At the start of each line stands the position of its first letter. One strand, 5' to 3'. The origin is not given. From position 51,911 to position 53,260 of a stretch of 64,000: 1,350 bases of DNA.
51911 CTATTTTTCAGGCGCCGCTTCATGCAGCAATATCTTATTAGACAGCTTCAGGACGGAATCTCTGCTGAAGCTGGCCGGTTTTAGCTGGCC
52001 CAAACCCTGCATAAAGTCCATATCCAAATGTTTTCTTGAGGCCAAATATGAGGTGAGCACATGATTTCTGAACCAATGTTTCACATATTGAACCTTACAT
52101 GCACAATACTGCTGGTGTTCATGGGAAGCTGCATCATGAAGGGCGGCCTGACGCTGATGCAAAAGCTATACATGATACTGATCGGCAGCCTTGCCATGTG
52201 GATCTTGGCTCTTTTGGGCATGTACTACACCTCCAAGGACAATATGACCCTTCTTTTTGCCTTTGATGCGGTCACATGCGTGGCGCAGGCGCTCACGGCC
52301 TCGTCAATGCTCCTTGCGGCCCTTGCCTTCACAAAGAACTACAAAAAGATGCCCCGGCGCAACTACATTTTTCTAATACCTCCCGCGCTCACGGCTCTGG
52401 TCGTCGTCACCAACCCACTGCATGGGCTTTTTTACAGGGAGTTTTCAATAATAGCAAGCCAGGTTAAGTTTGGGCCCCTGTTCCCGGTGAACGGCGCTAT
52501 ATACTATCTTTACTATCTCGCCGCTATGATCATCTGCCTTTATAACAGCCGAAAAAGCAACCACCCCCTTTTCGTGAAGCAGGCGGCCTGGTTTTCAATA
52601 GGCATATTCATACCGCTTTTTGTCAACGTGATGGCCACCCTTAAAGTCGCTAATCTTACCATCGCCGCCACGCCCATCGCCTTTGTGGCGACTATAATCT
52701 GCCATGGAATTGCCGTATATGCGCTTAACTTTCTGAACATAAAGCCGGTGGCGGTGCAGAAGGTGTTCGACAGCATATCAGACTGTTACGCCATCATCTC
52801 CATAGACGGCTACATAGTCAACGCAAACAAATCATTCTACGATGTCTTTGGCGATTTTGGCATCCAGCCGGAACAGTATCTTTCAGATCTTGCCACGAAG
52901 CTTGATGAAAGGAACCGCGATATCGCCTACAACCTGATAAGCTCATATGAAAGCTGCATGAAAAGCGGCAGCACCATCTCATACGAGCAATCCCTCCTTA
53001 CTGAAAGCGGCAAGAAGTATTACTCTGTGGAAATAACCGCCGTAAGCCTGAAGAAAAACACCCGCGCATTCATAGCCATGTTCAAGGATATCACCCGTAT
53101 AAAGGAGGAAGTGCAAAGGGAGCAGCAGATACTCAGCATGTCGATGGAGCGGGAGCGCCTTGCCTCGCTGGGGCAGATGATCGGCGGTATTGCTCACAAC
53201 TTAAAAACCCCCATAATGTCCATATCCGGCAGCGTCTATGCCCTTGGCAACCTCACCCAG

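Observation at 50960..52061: Terminal thioester reductase (R) domain in place of a thioesterase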

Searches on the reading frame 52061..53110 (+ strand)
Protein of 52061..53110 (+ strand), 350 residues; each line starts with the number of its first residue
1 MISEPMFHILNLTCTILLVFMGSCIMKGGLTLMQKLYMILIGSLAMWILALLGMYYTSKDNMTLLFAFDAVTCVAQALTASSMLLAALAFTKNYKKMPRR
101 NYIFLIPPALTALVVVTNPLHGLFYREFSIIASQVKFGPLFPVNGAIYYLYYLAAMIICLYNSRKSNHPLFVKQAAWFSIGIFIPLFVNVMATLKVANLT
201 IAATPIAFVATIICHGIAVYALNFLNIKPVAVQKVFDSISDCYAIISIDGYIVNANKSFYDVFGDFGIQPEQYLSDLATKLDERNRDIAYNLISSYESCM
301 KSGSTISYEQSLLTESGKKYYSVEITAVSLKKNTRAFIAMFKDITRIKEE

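Call 60: find_homologous_proteins(query=window:52061-53110:+, max_evalue=0.00001)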
Query window:52061-53110:+ (350 aa): 33 proteins with E <= 0.00001 among 3161 candidates.
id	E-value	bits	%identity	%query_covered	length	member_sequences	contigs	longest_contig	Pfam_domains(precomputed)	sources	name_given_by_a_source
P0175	1.5e-209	713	92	100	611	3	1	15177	PF02518.32,PF00512.32,PF16927.12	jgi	jgi:two-component system sensor histidine kinase HupT/HoxJ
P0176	6.3e-97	343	47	98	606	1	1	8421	PF02518.32,PF16927.12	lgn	-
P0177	1.0e-93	333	46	98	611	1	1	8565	PF08448.17,PF02518.32,PF16927.12,PF00989.32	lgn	-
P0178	3.8e-92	327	46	98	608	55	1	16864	PF02518.32,PF16927.12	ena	-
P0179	4.7e-92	327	46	99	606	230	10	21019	PF02518.32,PF00512.32,PF16927.12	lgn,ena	-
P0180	7.2e-91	323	45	98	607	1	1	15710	PF02518.32,PF00512.32,PF16927.12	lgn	-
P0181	1.1e-90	323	45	98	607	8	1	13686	PF02518.32,PF00512.32,PF16927.12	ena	-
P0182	1.7e-90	322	45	98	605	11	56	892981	PF02518.32,PF00512.32,PF16927.12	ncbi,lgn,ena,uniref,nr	ncbi:hypothetical protein GCM10008910_15570 [Faecalicatena orotica]|uniref:histidine kinase n=1 Tax=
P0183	1.9e-89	319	45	98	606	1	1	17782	PF02518.32,PF16927.12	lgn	-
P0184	3.2e-89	318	45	97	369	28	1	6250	PF13188.14,PF16927.12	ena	-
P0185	5.4e-89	317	44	98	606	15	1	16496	PF02518.32,PF16927.12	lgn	-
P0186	4.0e-88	314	45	98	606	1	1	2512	PF13426.14,PF02518.32,PF16927.12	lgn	-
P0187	1.1e-85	306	45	93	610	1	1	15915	PF02518.32,PF00512.32,PF16927.12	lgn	-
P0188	3.6e-85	304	42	99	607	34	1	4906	PF02518.32,PF00512.32,PF16927.12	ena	-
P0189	2.6e-81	292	43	98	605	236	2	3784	PF02518.32,PF00512.32,PF16927.12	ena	-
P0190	2.5e-79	285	43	98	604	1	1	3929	PF02518.32,PF00512.32,PF16927.12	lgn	-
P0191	5.0e-79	284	44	98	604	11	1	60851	PF02518.32,PF16927.12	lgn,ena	-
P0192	7.9e-79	284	45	93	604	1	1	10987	PF02518.32,PF16927.12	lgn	-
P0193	8.0e-72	261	40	93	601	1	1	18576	PF13426.14,PF08448.17,PF02518.32,PF00512.32,PF16927.12,PF00989.32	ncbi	-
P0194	6.9e-70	254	41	91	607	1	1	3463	PF02518.32,PF16927.12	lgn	-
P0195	7.0e-62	228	38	91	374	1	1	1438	PF16927.12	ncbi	-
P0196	6.7e-60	221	35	87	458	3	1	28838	PF16927.12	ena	-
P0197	3.6e-53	199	34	91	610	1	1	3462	PF16927.12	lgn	-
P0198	1.1e-52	198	36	86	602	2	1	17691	PF02518.32,PF16927.12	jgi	jgi:signal transduction histidine kinase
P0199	1.1e-52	198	36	86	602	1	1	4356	PF02518.32,PF16927.12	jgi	jgi:signal transduction histidine kinase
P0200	2.8e-52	196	33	91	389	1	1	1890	PF16927.12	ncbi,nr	ncbi:MAG: hypothetical protein IJZ66_05895, partial [Oscillibacter sp.]|nr:hypothetical protein [Osc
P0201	8.8e-52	195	33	91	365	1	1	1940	PF16927.12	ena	-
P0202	3.4e-48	183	34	87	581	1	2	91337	PF02518.32,PF16927.12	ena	-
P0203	3.5e-39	153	31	99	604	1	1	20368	PF02518.32,PF16927.12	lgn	-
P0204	1.8e-38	151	34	69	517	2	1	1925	PF02518.32,PF16927.12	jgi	jgi:signal transduction histidine kinase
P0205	1.4e-25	109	29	99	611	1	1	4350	PF02518.32,PF00512.32,PF16927.12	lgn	-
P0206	2.4e-25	108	39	45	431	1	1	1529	PF02518.32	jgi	jgi:signal transduction histidine kinase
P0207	2.8e-25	108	27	98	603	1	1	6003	PF02518.32,PF16927.12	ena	-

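Call 61: find_encoding_contigs(protein=P0175, flank=10000, max_places=1)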
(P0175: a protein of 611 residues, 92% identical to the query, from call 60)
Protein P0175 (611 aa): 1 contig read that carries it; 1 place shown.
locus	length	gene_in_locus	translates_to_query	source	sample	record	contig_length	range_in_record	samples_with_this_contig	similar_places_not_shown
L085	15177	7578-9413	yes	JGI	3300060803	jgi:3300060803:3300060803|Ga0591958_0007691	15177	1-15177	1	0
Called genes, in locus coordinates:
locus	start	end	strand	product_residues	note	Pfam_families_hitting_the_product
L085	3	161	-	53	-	?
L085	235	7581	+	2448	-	PF00668:Condensation, PF00501:AMP-binding, PF00550:PP-binding, PF00668:Condensation, PF00501:AMP-binding, PF00550:PP-binding, PF01073:3Beta_HSD, PF01370:Epimerase, +2 more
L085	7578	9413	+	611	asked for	PF16927:HisKA_7TM, PF00512:HisKA (faint), PF02518:HATPase_c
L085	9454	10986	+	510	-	PF00072:Response_reg, PF11849:DUF3369, PF08668:HDOD (weak), PF01966:HD, PF13487:HD_5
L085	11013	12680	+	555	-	PF00501:AMP-binding, PF23562:AMP-binding_C_3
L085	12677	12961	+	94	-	PF00550:PP-binding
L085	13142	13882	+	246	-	PF20772:TACO1_YebC_N, PF01709:Transcrip_reg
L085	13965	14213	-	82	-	-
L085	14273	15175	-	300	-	?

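Call 62: find_encoding_contigs(protein=P0182, flank=10000, max_places=1)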
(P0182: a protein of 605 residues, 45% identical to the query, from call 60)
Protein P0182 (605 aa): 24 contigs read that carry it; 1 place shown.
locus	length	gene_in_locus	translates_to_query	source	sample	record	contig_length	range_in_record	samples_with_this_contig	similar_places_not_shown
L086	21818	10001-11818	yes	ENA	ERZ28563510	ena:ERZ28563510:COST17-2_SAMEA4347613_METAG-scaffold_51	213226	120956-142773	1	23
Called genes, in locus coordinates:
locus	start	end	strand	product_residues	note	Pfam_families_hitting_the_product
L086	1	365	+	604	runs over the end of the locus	PF00005:ABC_tran, PF00006:ATP-synt_ab (faint), PF02463:SMC_N (faint), PF13555:AAA_29 (faint), PF00004:AAA (faint), PF12848:ABC_tran_Xtn, PF00005:ABC_tran, PF16326:ABC_tran_CTD, +3 more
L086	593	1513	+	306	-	-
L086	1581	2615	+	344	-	PF00106:adh_short, PF01073:3Beta_HSD, PF01370:Epimerase, PF02719:Polysacc_synt_2, PF04321:RmlD_sub_bind, PF05368:NmrA (faint), PF13460:NAD_binding_10 (weak), PF16363:GDP_Man_Dehyd, +1 more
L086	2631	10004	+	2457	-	PF00668:Condensation, PF00501:AMP-binding, PF00550:PP-binding, PF00668:Condensation, PF00501:AMP-binding, PF00550:PP-binding, PF01073:3Beta_HSD, PF01370:Epimerase, +4 more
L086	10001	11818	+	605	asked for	PF16927:HisKA_7TM, PF00512:HisKA (faint), PF02518:HATPase_c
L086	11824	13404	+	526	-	PF00072:Response_reg, PF11849:DUF3369, PF13487:HD_5, PF01966:HD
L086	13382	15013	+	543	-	PF00501:AMP-binding, PF23562:AMP-binding_C_3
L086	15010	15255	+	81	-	PF00550:PP-binding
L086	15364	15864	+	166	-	PF22629:ACT_AHAS_ss, PF01842:ACT, PF13710:ACT_5, PF10369:ALS_ss_C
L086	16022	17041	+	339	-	PF00670:AdoHcyase_NAD (weak), PF02826:2-Hacid_dh_C (weak), PF03446:NAD_binding_2 (weak), PF03807:F420_oxidored (weak), PF07991:KARI_N, PF01450:KARI_C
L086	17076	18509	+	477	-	PF01554:MatE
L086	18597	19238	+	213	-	-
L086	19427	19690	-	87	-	PF01649:Ribosomal_S20p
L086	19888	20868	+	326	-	PF03418:Peptidase_A25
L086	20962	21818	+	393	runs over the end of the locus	PF07454:SpoIIP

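Call 63: find_encoding_contigs(protein=P0191, flank=10000, max_places=1)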
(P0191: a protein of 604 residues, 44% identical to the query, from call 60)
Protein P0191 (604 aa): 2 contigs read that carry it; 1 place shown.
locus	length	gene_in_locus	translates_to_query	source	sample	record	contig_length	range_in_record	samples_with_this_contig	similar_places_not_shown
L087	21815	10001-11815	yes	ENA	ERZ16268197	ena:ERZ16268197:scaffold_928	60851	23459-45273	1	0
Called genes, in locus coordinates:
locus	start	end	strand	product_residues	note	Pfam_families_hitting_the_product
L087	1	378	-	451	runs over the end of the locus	PF00209:SNF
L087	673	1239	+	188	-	PF05198:IF3_N, PF00707:IF3_C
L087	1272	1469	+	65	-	PF01632:Ribosomal_L35p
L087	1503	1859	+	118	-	PF00453:Ribosomal_L20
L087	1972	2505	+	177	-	PF00857:Isochorismatase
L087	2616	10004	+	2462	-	PF00668:Condensation, PF00501:AMP-binding, PF00550:PP-binding, PF00668:Condensation, PF00501:AMP-binding, PF13193:AMP-binding_C, PF01073:3Beta_HSD, PF01370:Epimerase, +5 more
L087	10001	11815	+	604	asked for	PF16927:HisKA_7TM, PF02518:HATPase_c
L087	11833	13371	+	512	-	PF00072:Response_reg, PF11849:DUF3369, PF13487:HD_5, PF08668:HDOD (faint), PF01966:HD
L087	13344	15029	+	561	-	PF00501:AMP-binding, PF23562:AMP-binding_C_3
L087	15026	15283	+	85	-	PF00550:PP-binding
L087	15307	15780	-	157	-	PF02664:LuxS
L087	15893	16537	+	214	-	PF00300:His_Phos_1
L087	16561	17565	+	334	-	PF00579:tRNA-synt_1b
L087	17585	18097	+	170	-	-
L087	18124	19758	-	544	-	PF00005:ABC_tran, PF13304:AAA_21 (faint), PF12848:ABC_tran_Xtn, PF00005:ABC_tran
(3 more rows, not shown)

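Call 64: find_encoding_contigs(protein=P0193, flank=10000, max_places=1)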
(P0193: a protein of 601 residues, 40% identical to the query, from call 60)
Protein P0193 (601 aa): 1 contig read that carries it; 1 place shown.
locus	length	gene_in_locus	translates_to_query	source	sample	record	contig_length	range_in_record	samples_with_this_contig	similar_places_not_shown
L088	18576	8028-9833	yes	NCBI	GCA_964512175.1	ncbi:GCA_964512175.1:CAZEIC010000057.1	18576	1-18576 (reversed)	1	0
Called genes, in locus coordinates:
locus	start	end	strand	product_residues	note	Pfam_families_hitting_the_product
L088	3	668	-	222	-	?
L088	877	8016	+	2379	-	PF00668:Condensation, PF00501:AMP-binding, PF00668:Condensation, PF00501:AMP-binding, PF00550:PP-binding, PF01073:3Beta_HSD, PF01370:Epimerase, PF04321:RmlD_sub_bind, +4 more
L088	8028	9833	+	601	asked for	PF16927:HisKA_7TM, PF00989:PAS (faint), PF08448:PAS_4 (faint), PF13426:PAS_9 (weak), PF00512:HisKA (faint), PF02518:HATPase_c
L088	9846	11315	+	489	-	PF00072:Response_reg, PF11849:DUF3369, PF08668:HDOD (faint), PF13487:HD_5, PF01966:HD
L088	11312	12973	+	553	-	PF00501:AMP-binding, PF23562:AMP-binding_C_3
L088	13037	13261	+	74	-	PF00550:PP-binding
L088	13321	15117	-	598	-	-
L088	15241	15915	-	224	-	PF00436:SSB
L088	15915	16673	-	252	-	PF01522:Polysacc_deac_1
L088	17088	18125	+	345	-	PF01628:HrcA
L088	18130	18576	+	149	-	?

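Call 65: find_encoding_contigs(protein=P0196, flank=10000, max_places=1)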
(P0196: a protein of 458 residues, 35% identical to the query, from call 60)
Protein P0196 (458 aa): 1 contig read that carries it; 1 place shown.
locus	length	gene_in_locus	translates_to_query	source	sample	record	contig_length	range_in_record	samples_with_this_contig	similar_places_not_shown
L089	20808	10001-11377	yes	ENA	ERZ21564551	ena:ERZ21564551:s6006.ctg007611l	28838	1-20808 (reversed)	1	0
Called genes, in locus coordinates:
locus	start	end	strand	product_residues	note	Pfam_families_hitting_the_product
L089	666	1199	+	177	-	PF27219:MJ0874 (faint)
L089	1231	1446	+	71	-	-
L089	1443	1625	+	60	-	PF01955:CbiZ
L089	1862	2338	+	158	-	-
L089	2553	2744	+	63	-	-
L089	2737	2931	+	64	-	-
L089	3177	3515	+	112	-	PF00668:Condensation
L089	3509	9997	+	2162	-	PF00501:AMP-binding, PF00550:PP-binding, PF00668:Condensation, PF00501:AMP-binding, PF01073:3Beta_HSD, PF01370:Epimerase, PF07993:NAD_binding_4, PF16363:GDP_Man_Dehyd (weak), +1 more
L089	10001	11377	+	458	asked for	PF16927:HisKA_7TM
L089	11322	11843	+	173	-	PF02518:HATPase_c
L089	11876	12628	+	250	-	PF00072:Response_reg, PF13487:HD_5, PF01966:HD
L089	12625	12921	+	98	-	PF13487:HD_5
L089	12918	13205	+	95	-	PF00501:AMP-binding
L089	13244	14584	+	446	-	PF00501:AMP-binding, PF23562:AMP-binding_C_3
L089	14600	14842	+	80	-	PF00550:PP-binding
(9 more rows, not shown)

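Call 66: find_encoding_contigs(protein=P0202, flank=10000, max_places=1)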
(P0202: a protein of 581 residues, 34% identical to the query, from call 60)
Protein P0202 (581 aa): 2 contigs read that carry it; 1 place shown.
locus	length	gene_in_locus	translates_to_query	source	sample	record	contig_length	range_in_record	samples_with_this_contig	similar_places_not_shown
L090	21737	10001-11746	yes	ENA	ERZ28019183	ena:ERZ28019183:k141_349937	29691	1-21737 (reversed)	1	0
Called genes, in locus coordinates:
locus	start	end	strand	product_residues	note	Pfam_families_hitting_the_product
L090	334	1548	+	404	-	PF03704:BTAD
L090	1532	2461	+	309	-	PF13426:PAS_9 (faint), PF00990:GGDEF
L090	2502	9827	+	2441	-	PF00668:Condensation, PF00501:AMP-binding, PF00550:PP-binding, PF00668:Condensation, PF00501:AMP-binding, PF01073:3Beta_HSD, PF01370:Epimerase, PF07993:NAD_binding_4, +4 more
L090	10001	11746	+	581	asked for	PF16927:HisKA_7TM, PF02518:HATPase_c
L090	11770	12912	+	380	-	PF00072:Response_reg, PF13487:HD_5, PF01966:HD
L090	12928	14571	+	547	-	PF00501:AMP-binding, PF23562:AMP-binding_C_3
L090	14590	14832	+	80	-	PF00550:PP-binding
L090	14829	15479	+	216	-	PF01648:ACPS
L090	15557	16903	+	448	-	PF01841:Transglut_core, PF04473:DUF553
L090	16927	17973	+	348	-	PF00482:T2SSF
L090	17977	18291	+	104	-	-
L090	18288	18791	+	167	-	PF16152:DUF4860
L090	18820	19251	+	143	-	-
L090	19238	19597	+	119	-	-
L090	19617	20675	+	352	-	PF00437:T2SSE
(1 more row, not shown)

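Call 67: find_encoding_contigs(protein=P0203, flank=10000, max_places=1)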
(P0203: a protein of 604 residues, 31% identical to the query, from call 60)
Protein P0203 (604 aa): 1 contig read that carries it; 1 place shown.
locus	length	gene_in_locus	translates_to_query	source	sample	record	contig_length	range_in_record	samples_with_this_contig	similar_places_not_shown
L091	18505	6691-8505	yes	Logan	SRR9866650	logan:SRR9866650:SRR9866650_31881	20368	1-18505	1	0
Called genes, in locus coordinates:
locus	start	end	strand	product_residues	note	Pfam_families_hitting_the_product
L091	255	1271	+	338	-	PF00814:TsaD, PF22521:HypF_C_2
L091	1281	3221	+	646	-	PF00005:ABC_tran, PF00006:ATP-synt_ab (faint), PF02463:SMC_N (faint), PF03193:RsgA_GTPase (faint), PF13555:AAA_29 (faint), PF12848:ABC_tran_Xtn, PF00005:ABC_tran, PF16326:ABC_tran_CTD, +5 more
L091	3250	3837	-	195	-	PF00440:TetR_N, PF08359:TetR_C_4 (faint)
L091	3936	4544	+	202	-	PF01944:SpoIIM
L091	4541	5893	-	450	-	PF00392:GntR, PF00155:Aminotran_1_2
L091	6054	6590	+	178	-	PF07155:ECF-ribofla_trS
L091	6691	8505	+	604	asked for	PF16927:HisKA_7TM, PF02518:HATPase_c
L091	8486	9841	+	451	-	PF00072:Response_reg, PF11849:DUF3369 (faint), PF13487:HD_5, PF01966:HD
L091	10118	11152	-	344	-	PF10974:DUF2804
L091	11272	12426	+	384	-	-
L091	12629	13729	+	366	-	PF13303:PTS_EIIC_2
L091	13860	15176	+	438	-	PF00696:AA_kinase, PF13840:ACT_7 (weak), PF01842:ACT, PF22468:ACT_9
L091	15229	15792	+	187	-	PF00657:Lipase_GDSL, PF13472:Lipase_GDSL_2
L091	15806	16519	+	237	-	PF02146:SIR2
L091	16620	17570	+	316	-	PF00196:GerE, PF04545:Sigma70_r4 (faint), PF08281:Sigma70_r4_2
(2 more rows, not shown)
